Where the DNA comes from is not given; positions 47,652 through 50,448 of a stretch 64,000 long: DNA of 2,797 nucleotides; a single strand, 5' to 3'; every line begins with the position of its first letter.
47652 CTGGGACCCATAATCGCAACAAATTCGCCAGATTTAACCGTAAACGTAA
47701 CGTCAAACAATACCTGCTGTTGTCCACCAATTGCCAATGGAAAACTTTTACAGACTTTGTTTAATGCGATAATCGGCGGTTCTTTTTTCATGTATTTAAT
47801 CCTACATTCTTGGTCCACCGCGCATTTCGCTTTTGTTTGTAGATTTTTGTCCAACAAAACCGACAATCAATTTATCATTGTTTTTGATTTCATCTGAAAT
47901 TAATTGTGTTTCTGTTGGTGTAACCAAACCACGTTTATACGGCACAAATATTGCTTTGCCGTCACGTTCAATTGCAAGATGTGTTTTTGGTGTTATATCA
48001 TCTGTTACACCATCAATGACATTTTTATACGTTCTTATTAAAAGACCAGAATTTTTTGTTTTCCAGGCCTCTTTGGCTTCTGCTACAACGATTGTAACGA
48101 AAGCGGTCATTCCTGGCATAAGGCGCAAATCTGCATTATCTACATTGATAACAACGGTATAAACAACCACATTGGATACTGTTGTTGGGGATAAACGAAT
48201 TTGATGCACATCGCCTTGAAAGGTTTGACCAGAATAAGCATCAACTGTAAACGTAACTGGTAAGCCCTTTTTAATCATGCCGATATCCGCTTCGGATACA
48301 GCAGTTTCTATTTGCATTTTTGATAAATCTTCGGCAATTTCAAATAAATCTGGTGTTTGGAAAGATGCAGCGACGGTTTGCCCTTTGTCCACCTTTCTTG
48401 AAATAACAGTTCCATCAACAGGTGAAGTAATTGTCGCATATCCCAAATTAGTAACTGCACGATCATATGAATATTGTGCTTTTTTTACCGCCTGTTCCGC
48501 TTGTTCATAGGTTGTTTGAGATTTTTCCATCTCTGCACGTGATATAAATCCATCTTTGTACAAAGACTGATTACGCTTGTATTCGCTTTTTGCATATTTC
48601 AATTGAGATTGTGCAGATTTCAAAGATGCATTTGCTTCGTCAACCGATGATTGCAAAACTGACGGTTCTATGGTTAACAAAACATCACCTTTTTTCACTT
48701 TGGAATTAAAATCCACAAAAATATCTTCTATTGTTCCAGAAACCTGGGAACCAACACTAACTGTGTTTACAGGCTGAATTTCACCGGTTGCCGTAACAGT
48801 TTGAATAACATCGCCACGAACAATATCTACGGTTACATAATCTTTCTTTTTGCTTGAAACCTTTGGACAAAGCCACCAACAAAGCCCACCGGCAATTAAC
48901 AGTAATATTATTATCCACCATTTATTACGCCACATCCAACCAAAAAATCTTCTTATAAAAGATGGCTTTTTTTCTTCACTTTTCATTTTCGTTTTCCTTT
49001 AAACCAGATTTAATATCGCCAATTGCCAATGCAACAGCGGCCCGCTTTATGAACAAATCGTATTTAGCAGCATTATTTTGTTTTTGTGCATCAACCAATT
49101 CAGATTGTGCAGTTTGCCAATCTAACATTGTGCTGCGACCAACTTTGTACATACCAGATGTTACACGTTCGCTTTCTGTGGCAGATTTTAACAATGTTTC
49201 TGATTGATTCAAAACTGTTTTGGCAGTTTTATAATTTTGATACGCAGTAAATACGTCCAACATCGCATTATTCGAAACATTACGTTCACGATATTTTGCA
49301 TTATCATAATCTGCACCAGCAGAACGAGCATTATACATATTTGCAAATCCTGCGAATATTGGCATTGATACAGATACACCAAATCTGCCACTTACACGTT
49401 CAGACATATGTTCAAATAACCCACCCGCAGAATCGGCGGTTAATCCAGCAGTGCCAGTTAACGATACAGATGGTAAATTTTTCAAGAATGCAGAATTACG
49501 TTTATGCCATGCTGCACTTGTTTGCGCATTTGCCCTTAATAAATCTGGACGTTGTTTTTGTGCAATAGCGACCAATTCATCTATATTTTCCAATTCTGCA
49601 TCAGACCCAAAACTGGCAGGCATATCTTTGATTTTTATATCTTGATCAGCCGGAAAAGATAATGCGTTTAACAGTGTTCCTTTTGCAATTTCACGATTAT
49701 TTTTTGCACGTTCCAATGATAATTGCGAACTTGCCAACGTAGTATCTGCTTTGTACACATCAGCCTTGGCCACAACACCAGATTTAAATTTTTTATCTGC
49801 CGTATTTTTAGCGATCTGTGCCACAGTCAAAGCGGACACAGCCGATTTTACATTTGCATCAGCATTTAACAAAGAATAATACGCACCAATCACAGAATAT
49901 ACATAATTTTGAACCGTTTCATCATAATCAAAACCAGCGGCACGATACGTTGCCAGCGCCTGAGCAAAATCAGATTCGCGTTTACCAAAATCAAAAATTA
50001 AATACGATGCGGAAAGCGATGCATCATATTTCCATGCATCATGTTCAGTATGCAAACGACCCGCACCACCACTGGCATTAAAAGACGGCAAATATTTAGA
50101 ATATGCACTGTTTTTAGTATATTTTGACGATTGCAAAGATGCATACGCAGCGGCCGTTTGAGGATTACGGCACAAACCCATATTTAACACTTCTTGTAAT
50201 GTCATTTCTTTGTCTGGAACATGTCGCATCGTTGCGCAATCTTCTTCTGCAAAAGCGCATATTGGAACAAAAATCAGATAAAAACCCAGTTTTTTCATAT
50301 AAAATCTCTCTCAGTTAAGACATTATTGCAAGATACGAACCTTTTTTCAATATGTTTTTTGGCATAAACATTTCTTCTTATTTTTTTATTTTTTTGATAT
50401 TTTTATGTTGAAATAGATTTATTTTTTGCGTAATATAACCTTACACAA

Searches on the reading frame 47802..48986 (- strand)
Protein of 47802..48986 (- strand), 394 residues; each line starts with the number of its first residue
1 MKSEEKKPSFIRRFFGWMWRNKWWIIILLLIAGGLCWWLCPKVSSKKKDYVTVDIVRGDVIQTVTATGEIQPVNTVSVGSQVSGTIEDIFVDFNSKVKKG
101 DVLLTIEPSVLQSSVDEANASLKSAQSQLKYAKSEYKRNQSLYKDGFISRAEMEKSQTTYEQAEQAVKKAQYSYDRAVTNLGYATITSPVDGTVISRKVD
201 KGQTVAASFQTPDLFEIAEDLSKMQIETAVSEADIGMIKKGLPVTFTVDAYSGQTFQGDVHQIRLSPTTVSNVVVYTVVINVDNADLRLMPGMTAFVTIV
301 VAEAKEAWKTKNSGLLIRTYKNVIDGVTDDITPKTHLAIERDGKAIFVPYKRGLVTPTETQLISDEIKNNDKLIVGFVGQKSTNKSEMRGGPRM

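Call 61: search_protein_families(library=pfam, proteins=[window:47802-48986:-], max_evalue=0.001)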
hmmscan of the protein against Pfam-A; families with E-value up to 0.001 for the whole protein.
window:47802-48986:- (394 aa): 5 families
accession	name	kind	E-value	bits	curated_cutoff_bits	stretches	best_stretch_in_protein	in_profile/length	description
PF16576.10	HlyD_D23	-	5.7e-23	81.8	30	1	63-295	5-214/214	Barrel-sandwich domain of CusB or HlyD membrane-fusion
PF13437.12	HlyD_3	-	9.6e-16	58.9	22.2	1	185-292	1-106/106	HlyD family secretion protein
PF13533.13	Biotin_lipoyl_2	-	4.7e-06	26.7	29.8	1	77-107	2-32/32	Biotin-lipoyl like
PF00364.28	Biotin_lipoyl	-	1.3e-05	25.4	22.1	0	76-106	43-73/73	Biotin-requiring enzyme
PF02321.23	OEP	-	0.0003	21.1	22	1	116-185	117-186/187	Outer membrane efflux protein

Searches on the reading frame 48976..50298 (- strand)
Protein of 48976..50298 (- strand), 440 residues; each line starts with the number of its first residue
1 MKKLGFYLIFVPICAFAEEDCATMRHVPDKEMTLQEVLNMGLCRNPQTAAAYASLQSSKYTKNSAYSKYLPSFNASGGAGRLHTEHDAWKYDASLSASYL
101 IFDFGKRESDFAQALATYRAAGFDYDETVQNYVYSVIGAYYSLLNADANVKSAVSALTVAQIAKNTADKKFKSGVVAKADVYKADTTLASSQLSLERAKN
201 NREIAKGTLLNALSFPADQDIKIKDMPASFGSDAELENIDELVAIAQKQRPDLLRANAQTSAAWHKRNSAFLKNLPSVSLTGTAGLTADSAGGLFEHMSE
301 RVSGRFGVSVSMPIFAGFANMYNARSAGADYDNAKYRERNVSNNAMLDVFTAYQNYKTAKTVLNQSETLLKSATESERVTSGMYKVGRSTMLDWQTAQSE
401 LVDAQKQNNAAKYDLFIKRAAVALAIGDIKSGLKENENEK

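Call 61: search_protein_families(library=pfam, proteins=[window:48976-50298:-], max_evalue=0.001)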
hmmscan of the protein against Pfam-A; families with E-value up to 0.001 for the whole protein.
window:48976-50298:- (440 aa): 1 family
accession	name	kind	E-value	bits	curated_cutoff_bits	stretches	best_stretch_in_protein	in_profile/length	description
PF02321.23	OEP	-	9e-59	198.9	22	2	240-427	2-187/187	Outer membrane efflux protein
